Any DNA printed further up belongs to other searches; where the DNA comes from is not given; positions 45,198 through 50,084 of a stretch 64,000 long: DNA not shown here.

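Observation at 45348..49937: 1529-aa single-chain fusion of a double activase with an HAD/BCR-type enzyme (PlsA/PlsR- or Ger-like ether-lipid candidate)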

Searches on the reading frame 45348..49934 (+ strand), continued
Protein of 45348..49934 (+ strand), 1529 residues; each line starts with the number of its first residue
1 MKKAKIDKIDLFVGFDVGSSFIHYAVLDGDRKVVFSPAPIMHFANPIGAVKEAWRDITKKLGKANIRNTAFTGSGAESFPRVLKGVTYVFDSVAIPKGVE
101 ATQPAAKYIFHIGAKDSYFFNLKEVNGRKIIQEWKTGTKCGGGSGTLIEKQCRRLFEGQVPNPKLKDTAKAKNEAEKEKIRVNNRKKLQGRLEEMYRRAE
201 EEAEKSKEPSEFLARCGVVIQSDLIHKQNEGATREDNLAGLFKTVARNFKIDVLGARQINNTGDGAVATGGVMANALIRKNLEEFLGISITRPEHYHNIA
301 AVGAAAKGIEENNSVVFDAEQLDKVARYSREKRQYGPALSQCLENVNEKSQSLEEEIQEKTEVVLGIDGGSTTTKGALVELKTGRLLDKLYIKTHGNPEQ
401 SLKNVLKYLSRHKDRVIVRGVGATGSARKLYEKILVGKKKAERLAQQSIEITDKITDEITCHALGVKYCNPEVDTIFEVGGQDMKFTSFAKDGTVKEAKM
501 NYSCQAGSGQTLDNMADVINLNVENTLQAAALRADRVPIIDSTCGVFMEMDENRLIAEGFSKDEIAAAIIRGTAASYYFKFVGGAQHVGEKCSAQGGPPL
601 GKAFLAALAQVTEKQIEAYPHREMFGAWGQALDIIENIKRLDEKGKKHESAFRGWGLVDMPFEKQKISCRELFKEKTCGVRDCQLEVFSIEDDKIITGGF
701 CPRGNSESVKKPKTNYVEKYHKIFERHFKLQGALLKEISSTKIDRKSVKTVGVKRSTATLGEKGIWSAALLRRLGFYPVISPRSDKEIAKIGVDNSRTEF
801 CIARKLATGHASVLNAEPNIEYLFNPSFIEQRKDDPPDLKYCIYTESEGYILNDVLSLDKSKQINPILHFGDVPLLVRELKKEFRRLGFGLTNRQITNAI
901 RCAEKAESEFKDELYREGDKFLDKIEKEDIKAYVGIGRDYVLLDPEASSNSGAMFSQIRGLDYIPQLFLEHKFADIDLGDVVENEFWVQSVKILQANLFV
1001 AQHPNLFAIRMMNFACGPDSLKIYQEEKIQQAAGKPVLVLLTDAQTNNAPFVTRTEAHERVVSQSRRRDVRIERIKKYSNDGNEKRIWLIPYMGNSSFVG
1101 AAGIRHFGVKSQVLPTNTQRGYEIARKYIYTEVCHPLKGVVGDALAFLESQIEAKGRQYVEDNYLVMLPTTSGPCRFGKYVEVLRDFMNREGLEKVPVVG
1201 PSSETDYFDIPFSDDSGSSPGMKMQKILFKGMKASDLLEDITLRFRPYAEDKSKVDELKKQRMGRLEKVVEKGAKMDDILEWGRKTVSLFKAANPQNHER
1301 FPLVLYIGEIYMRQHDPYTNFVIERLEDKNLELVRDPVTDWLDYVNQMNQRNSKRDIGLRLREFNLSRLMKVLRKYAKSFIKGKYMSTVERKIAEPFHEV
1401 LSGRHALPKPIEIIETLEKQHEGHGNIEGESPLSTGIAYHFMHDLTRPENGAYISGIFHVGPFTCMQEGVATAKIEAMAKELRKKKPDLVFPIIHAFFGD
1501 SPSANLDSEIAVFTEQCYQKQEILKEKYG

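Call 16: search_solved_structures(query=window:45348-49934:+, max_evalue=0.01, show_alignments=2)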
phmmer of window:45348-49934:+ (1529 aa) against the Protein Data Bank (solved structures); distinct sequences matched with E-value up to 0.01: 5.
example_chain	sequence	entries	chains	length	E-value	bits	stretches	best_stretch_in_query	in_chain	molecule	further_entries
1hux_A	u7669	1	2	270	4.6e-21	77.3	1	417-632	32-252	ACTIVATOR OF (R)-2-HYDROXYGLUTARYL-COA DEHYDRATASE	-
4eht_A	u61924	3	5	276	7.1e-19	70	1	414-647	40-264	Activator of 2-hydroxyisocaproyl-CoA dehydratase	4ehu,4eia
9gai_D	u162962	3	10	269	5.5e-14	53.8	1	448-638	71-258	3-methylbenzoyl-CoA reductase alpha subunit MbdQ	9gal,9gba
7yyl_E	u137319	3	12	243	5.2e-12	47.3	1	453-582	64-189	Putative CoA-substrate-specific enzyme activase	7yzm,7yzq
9gai_C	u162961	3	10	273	0.00047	20.9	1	455-552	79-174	3-methylbenzoyl-CoA reductase delta subunit MbdP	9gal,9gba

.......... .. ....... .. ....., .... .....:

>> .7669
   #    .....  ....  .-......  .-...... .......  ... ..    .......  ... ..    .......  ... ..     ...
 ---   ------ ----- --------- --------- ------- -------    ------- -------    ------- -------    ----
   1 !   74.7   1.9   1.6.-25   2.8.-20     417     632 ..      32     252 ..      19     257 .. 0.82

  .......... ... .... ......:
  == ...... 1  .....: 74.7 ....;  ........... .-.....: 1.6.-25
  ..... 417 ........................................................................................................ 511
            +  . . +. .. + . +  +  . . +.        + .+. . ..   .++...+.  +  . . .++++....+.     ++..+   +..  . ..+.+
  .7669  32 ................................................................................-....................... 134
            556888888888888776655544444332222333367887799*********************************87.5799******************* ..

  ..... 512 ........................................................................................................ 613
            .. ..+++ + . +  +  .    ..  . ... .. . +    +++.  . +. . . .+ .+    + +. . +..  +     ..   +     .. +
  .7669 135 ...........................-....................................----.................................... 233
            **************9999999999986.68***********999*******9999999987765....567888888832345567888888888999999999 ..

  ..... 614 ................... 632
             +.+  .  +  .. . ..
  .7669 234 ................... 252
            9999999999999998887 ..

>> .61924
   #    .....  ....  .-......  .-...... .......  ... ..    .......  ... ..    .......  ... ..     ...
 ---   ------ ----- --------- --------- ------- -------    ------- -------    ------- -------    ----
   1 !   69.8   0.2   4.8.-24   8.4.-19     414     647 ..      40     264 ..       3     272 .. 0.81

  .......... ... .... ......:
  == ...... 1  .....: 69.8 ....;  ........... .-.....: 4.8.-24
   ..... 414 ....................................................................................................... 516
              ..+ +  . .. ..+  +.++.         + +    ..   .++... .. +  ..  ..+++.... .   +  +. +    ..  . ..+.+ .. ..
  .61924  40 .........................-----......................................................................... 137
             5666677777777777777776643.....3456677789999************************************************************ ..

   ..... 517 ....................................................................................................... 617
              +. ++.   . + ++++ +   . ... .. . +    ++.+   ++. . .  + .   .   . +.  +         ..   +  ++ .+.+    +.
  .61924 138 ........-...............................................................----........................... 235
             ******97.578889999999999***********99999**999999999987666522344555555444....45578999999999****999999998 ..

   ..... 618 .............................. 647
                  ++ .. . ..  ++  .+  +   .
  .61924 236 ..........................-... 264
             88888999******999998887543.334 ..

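Call 21: find_encoding_contigs(protein=P0092, flank=8000, max_places=3)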
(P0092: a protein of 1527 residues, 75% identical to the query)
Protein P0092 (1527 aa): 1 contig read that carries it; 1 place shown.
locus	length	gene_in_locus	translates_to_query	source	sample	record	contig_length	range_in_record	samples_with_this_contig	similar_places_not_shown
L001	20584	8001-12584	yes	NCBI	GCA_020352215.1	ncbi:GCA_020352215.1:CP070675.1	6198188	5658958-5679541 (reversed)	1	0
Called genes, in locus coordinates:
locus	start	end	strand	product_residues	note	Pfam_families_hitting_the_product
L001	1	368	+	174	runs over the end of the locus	PF04542:Sigma70_r2, PF08281:Sigma70_r4_2, PF04545:Sigma70_r4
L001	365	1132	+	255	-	-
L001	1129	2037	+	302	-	-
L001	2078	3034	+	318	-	-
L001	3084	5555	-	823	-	PF02518:HATPase_c, PF00204:DNA_gyraseB, PF01751:Toprim, PF00986:DNA_gyraseB_C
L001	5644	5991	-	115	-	PF05258:DciA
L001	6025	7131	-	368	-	PF00712:DNA_pol3_beta, PF02767:DNA_pol3_beta_2, PF02768:DNA_pol3_beta_3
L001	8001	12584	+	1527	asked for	PF01869:BcrAD_BadFG, PF09989:DUF2229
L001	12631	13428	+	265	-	PF04892:VanZ-LLP1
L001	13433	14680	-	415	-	-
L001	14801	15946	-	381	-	PF04055:Radical_SAM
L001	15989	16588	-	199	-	PF02397:Bac_transf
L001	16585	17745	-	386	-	PF01041:DegT_DnrJ_EryC1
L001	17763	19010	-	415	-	PF13439:Glyco_transf_4, PF13579:Glyco_trans_4_4, PF00534:Glycos_transf_1, PF13692:Glyco_trans_1_4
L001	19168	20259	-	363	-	PF02350:Epimerase_2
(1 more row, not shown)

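Call 22: find_encoding_contigs(protein=P0024, flank=8000, max_places=3)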
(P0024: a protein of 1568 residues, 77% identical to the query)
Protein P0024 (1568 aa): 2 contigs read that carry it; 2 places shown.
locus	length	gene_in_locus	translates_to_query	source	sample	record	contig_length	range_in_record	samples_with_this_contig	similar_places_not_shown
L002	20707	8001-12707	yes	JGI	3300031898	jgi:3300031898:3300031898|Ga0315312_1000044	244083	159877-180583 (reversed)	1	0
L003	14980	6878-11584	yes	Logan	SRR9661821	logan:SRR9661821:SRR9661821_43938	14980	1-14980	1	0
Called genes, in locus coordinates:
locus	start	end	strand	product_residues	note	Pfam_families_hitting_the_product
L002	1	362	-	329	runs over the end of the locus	PF00809:Pterin_bind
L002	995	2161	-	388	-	PF16317:Glyco_hydro_99, PF03659:Glyco_hydro_71, PF14307:Glyco_tran_WbsX (weak), PF16402:DUF5010 (weak)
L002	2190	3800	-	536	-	PF28584:GH_cat, PF28585:GH_C (faint)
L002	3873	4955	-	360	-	PF17792:ThiD2, PF02581:TMP-TENI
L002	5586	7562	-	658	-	PF00884:Sulfatase, PF16347:SGSH_C (faint)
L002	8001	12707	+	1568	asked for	PF01869:BcrAD_BadFG, PF09989:DUF2229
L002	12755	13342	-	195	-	PF04011:LemA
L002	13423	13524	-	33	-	-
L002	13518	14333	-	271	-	PF04536:TPM_phosphatase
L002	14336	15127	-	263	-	-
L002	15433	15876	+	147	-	PF00011:HSP20, PF17886:ArsA_HSP20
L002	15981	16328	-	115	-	-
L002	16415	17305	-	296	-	PF01261:AP_endonuc_2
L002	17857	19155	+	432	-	PF00142:Fer4_NifH, PF01656:CbiA, PF06564:CBP_BcsQ, PF10609:ParA, PF13614:AAA_31, PF02922:CBM_48, PF16561:AMPK1_CBM, PF22058:X25_BaPul_like, +2 more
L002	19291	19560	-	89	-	-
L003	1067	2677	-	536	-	PF28584:GH_cat, PF28585:GH_C (faint)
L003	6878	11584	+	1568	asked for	PF01869:BcrAD_BadFG, PF09989:DUF2229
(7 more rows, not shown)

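Call 23: find_encoding_contigs(protein=P0001, flank=8000, max_places=2)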
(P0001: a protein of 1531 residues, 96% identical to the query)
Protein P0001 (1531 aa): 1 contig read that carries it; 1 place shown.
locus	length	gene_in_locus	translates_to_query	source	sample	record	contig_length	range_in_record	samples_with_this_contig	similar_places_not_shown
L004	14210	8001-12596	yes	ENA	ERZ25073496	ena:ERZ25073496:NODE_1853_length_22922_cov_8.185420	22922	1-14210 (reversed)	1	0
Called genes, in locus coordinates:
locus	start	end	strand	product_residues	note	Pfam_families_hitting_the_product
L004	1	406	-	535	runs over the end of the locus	PF28584:GH_cat, PF28585:GH_C (weak)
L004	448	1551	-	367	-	PF16402:DUF5010, PF16317:Glyco_hydro_99 (faint), PF14307:Glyco_tran_WbsX (weak)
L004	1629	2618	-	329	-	PF17792:ThiD2, PF02581:TMP-TENI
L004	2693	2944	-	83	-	-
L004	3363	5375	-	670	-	PF00884:Sulfatase, PF16347:SGSH_C (faint)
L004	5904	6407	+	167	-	PF12802:MarR_2, PF01047:MarR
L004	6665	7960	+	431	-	PF00795:CN_hydrolase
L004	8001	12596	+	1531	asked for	PF01869:BcrAD_BadFG, PF09989:DUF2229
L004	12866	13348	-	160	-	PF03061:4HBT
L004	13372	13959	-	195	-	PF04011:LemA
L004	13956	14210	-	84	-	?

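Call 24: find_encoding_contigs(protein=P0043, flank=8000, max_places=2)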
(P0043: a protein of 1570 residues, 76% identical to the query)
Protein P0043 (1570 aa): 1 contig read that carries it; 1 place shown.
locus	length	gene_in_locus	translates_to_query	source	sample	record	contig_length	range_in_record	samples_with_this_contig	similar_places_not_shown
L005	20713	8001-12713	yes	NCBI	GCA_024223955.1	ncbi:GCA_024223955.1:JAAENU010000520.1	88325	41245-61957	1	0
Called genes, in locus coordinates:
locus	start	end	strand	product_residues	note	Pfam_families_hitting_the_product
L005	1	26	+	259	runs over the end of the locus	PF02535:Zip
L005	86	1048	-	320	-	PF00809:Pterin_bind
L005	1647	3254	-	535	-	PF28584:GH_cat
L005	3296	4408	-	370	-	PF17792:ThiD2, PF02581:TMP-TENI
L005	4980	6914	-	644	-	PF00884:Sulfatase, PF01663:Phosphodiest (faint)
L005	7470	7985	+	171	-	PF12802:MarR_2, PF01047:MarR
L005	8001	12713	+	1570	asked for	PF01869:BcrAD_BadFG, PF09989:DUF2229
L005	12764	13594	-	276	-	-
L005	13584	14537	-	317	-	PF00005:ABC_tran, PF13304:AAA_21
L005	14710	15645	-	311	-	-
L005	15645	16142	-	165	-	PF04542:Sigma70_r2, PF08281:Sigma70_r4_2, PF04545:Sigma70_r4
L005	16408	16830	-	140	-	PF03061:4HBT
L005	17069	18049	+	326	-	PF01145:Band_7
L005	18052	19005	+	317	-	PF01145:Band_7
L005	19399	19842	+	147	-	PF00011:HSP20, PF17886:ArsA_HSP20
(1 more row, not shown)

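Call 53: search_protein_families(library=pfam, alignment_id=A3, max_evalue=1)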
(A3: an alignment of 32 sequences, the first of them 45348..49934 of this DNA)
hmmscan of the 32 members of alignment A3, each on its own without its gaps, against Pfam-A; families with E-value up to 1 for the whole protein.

A. member 1, window:45348-49934:+ (1529 aa): 5 families
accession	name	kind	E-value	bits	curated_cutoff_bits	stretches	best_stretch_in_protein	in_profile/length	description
PF01869.26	BcrAD_BadFG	-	1.6e-34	120.2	31.5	2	365-632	1-269/271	BadF/BadG/BcrA/BcrD ATPase family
PF09989.15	DUF2229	-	1.2e-32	113.8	29.4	1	752-958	3-208/218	CoA enzyme activase uncharacterised domain (DUF2229)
PF01918.27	Alba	-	0.06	13.6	25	0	390-423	3-36/66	Alba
PF01548.23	DEDD_Tnp_IS110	-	0.15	12.3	29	0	13-47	1-34/155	Transposase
PF16454.10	PI3K_P85_iSH2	-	0.86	9.6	31.5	0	339-406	93-160/161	Phosphatidylinositol 3-kinase regulatory subunit P85 inter-SH2 domain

B. families by the number of members that match (of 32 scanned): 29 families (the first 25 are shown)
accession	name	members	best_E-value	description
PF01869.26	BcrAD_BadFG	32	1.6e-85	BadF/BadG/BcrA/BcrD ATPase family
PF09989.15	DUF2229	32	2.9e-68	CoA enzyme activase uncharacterised domain (DUF2229)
PF00370.27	FGGY_N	14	3.6e-06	FGGY family of carbohydrate kinases, N-terminal domain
PF02782.22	FGGY_C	14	1.2e-05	FGGY family of carbohydrate kinases, C-terminal domain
PF05378.19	Hydant_A_N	13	0.0023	Hydantoinase/oxoprolinase N-terminal region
PF01548.23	DEDD_Tnp_IS110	12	7.3e-06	Transposase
PF00480.26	ROK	11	3.7e-07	ROK family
PF06050.19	HGD-D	10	4.8e-06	2-hydroxyglutaryl-CoA dehydratase, D-component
PF22521.2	HypF_C_2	6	0.0002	Carbamoyltransferase, Kae1-like Domain, second subdomain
PF21546.3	FGGY_C_2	3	7e-05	Carbohydrate kinase FGGY, C-terminal domain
PF13941.12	MutL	3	0.11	MutL protein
PF05035.17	DGOK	2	0.022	2-keto-3-deoxy-galactonokinase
PF01968.24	Hydantoinase_A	2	0.084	Hydantoinase/oxoprolinase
PF10200.14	Ndufs5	2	0.23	NADH:ubiquinone oxidoreductase, NDUFS5-15kDa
PF13418.12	Kelch_4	1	0.00099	Galactose oxidase, central domain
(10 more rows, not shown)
